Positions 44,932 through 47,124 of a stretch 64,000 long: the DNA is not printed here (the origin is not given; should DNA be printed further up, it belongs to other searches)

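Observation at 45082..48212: Unusual Fe-S + FAD_binding_4 oxidase translationally coupled to a thioester-reductase-domain reductase: candidate ether-lipid or polyprenyl-phospho-sugar pathway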

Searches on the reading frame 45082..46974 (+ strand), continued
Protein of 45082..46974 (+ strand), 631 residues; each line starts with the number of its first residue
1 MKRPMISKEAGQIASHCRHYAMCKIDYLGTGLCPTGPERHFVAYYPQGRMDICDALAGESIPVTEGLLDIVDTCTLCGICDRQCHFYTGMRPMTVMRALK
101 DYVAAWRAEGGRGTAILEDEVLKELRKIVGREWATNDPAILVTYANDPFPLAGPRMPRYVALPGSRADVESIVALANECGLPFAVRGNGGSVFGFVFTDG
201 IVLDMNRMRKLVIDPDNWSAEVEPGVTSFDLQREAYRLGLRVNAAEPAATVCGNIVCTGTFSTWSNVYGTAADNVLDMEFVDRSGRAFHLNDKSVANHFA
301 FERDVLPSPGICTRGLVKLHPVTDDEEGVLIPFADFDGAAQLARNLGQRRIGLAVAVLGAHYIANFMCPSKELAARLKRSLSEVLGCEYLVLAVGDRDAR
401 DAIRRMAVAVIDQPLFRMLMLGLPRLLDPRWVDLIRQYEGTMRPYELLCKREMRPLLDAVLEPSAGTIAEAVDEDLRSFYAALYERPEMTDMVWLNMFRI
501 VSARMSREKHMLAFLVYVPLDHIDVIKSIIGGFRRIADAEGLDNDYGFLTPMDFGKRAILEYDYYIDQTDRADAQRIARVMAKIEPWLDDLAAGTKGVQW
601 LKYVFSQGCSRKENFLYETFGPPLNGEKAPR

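Call 56: search_protein_families(library=pfam, proteins=[P0138, P0242, P0225, P0161, P0206, P0199, P0234, L089:9991-11151:-, L087:2429-3418:+, L087:3454-4413:+], max_evalue=0.001)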
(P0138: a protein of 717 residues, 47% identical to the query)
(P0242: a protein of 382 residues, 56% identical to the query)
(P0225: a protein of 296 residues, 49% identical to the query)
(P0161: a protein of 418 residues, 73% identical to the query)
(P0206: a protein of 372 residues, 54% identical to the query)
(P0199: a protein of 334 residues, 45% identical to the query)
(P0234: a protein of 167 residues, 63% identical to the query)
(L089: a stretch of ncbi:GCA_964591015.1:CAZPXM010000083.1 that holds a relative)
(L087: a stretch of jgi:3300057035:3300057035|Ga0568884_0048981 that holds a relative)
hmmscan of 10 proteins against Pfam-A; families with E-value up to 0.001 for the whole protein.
P0138 (717 aa): 1 family
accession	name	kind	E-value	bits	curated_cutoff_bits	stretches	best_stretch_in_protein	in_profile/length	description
PF07993.18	NAD_binding_4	-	8.1e-09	35.4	20.1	1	530-600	30-104/258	Male sterility protein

P0242 (382 aa): 5 families
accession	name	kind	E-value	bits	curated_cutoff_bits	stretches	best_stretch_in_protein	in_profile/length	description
PF01209.24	Ubie_methyltran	-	2.2e-31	109.4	20.1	1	16-156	5-144/233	ubiE/COQ5 methyltransferase family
PF13649.12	Methyltransf_25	-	1.1e-12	48.9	27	1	62-156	1-94/97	Methyltransferase domain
PF08241.18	Methyltransf_11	-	2.2e-11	44.7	21.2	1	63-156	1-88/95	Methyltransferase domain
PF08242.18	Methyltransf_12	-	2.3e-06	28.7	30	1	63-157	1-94/98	Methyltransferase domain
PF13847.12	Methyltransf_31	-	4e-06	27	27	1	57-156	2-102/145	Methyltransferase domain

P0225 (296 aa): 1 family
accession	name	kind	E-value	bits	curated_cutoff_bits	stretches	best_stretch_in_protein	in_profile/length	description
PF02335.20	Cytochrom_C552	-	2.7e-05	23.7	24.1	1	2-52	331-381/438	Cytochrome c552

P0161 (418 aa): 1 family
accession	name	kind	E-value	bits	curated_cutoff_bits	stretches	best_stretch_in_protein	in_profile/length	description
PF01565.28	FAD_binding_4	-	3.6e-19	69.3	26.4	1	179-289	24-138/139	FAD binding domain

P0206 (372 aa): 1 family
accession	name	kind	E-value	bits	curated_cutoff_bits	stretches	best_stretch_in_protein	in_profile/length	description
PF01565.28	FAD_binding_4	-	7.6e-09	35.8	26.4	1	147-205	40-102/139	FAD binding domain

P0199 (334 aa): 2 families
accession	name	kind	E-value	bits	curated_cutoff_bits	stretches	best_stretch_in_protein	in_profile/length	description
PF07993.18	NAD_binding_4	-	5.6e-06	26.1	20.1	1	226-267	1-45/258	Male sterility protein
PF01370.27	Epimerase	-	7.9e-05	22.6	20.9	1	224-264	1-41/240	NAD dependent epimerase/dehydratase family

P0234 (167 aa): 0 families

L089:9991-11151:- (387 aa): 1 family
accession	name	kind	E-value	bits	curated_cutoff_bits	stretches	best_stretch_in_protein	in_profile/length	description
PF00132.30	Hexapep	-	6.3e-07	29.3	27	0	34-61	8-35/36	Bacterial transferase hexapeptide (six repeats)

L087:2429-3418:+ (330 aa): 0 families

L087:3454-4413:+ (320 aa): 1 family
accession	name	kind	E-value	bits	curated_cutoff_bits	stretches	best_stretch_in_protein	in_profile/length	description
PF06508.19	QueC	-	0.00094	19.2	22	0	35-148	3-121/210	Queuosine biosynthesis protein QueC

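Call 57: search_protein_families(library=pfam, proteins=[L079:4542-6044:+, L083:4285-5799:+, L081:1974-3425:+, L054:6284-7735:+, L067:6237-7649:+, L074:5958-7547:+, L050:796-2577:+, L082:977-2302:+, L037:12251-13588:+, L028:5728-7935:+], max_evalue=0.001)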
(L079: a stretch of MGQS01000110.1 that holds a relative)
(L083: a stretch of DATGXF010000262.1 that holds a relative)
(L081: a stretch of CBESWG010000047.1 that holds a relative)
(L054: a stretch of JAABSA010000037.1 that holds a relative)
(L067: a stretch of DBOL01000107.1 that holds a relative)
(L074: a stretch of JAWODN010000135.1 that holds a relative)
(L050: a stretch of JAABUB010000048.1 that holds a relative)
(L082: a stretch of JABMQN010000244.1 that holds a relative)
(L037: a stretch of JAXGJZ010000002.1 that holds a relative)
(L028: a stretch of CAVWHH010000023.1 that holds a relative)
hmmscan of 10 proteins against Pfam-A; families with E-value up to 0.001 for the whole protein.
L079:4542-6044:+ (501 aa): 1 family
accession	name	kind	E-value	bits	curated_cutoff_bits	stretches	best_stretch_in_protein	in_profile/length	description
PF02074.21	Peptidase_M32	-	6.8e-166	553.1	25.1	1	8-495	2-489/489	Carboxypeptidase Taq (M32) metallopeptidase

L083:4285-5799:+ (505 aa): 0 families

L081:1974-3425:+ (484 aa): 2 families
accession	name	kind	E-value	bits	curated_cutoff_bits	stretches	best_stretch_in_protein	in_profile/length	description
PF00589.27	Phage_integrase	-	1.2e-22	80.9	27.1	1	285-453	2-170/172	Phage integrase family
PF14659.12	Phage_int_SAM_3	-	1.6e-06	28.7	22.6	1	172-224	1-54/58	Phage integrase, N-terminal SAM-like domain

L054:6284-7735:+ (484 aa): 0 families

L067:6237-7649:+ (471 aa): 6 families
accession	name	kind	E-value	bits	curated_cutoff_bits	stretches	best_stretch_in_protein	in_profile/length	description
PF12838.12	Fer4_7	-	3.2e-07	31.2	27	1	343-401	2-50/52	4Fe-4S dicluster domain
PF13484.11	Fer4_16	-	6.9e-07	30.4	30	1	343-401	2-65/66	4Fe-4S double cluster binding domain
PF00037.32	Fer4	-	0.00013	22.1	21.1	0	340-359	5-24/24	4Fe-4S binding domain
PF10518.14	TAT_signal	-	0.00036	20.8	22.7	1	1-18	2-19/21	TAT (twin-arginine translocation) pathway signal sequence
PF14697.11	Fer4_21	-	0.00037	21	35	0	339-358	37-57/59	4Fe-4S dicluster domain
PF13237.11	Fer4_10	-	0.00038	20.8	25.5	0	341-361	7-28/53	4Fe-4S dicluster domain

L074:5958-7547:+ (530 aa): 1 family
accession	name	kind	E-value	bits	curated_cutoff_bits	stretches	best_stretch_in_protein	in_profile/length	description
PF02321.23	OEP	-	5e-43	147.5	22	2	305-514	2-185/187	Outer membrane efflux protein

L050:796-2577:+ (594 aa): 3 families
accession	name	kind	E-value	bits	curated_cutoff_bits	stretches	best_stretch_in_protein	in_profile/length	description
PF00664.28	ABC_membrane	-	6.9e-43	147.7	28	1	31-312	2-274/274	ABC transporter transmembrane region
PF00005.33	ABC_tran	-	1.5e-29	103.8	25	1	374-522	1-137/137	ABC transporter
PF02463.25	SMC_N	-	5e-05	23.3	40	0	415-562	111-209/220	RecF/RecN/SMC N terminal domain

L082:977-2302:+ (442 aa): 1 family
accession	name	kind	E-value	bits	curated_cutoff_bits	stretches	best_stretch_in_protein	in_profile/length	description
PF13458.12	Peripla_BP_6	-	1.9e-16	61.1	31.7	1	71-422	2-339/343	Periplasmic binding protein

L037:12251-13588:+ (446 aa): 4 families
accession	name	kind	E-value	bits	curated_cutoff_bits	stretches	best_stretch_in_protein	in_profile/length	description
PF00175.26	NAD_binding_1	-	1.4e-25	90.5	22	1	318-422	1-106/109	Oxidoreductase NAD-binding domain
PF01794.25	Ferric_reduct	-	3.1e-13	50.3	28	1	47-162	1-120/121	Ferric reductase like transmembrane component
PF08030.17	NAD_binding_6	-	6.3e-07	30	22.2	1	315-367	3-61/156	Ferric reductase NAD binding domain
PF08022.18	FAD_binding_8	-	1e-06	29.2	22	1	211-289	5-80/109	FAD-binding domain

L028:5728-7935:+ (736 aa): 16 families
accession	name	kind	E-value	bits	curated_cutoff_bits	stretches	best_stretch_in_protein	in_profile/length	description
PF13245.12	AAA_19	-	4.1e-47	160.2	25.1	1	340-475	1-134/134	AAA domain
PF13604.12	AAA_30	-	7e-43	147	27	1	337-523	3-180/191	AAA domain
PF14490.11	HHH_RecD2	-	2.1e-39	133.7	27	1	146-236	1-92/92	ATP-dependent RecD2 DNA helicase HHH domain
PF23139.1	OB_YrrC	-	5.4e-27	94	27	1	9-81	3-76/76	ATP-dependent DNA helicase YrrC, OB-fold domain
PF18335.7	SH3_13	-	4.6e-21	74.8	41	1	581-642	1-65/65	ATP-dependent RecD-like DNA helicase SH3 domain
PF13538.12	UvrD_C_2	-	1.4e-19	70.1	27.4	1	659-707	1-52/52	UvrD-like helicase C-terminal domain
PF14520.12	HHH_5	-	1.4e-12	48.4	27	1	96-145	7-56/57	Helix-hairpin-helix domain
PF01443.25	Viral_helicase1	-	3.3e-11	43.9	21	2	354-473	2-100/228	Viral superfamily 1 RNA helicase core domain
PF13086.12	AAA_11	-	1.1e-09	38.9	27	1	339-397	5-71/257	AAA domain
PF05970.20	PIF1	-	1.1e-05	25.6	25.9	1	348-502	20-192/223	PIF1-like helicase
PF05127.21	NAT10_TcmA_helicase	-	7.8e-05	23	22.7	1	354-456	1-114/176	RNA cytidine acetyltransferase NAT10/TcmA, helicase domain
PF02562.22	PhoH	-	0.00014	21.9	27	0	338-398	7-69/205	PhoH-like protein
PF10412.15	TrwB_AAD_bind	-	0.00037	20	20.5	1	347-393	12-58/387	Type IV secretion-system coupling protein DNA-binding domain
PF03266.21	NTPase_1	-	0.00074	19.8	23.9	0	353-381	2-30/168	NTPase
PF00270.35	DEAD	-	0.00075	19.7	26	0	340-406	4-73/167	DEAD/DEAH box helicase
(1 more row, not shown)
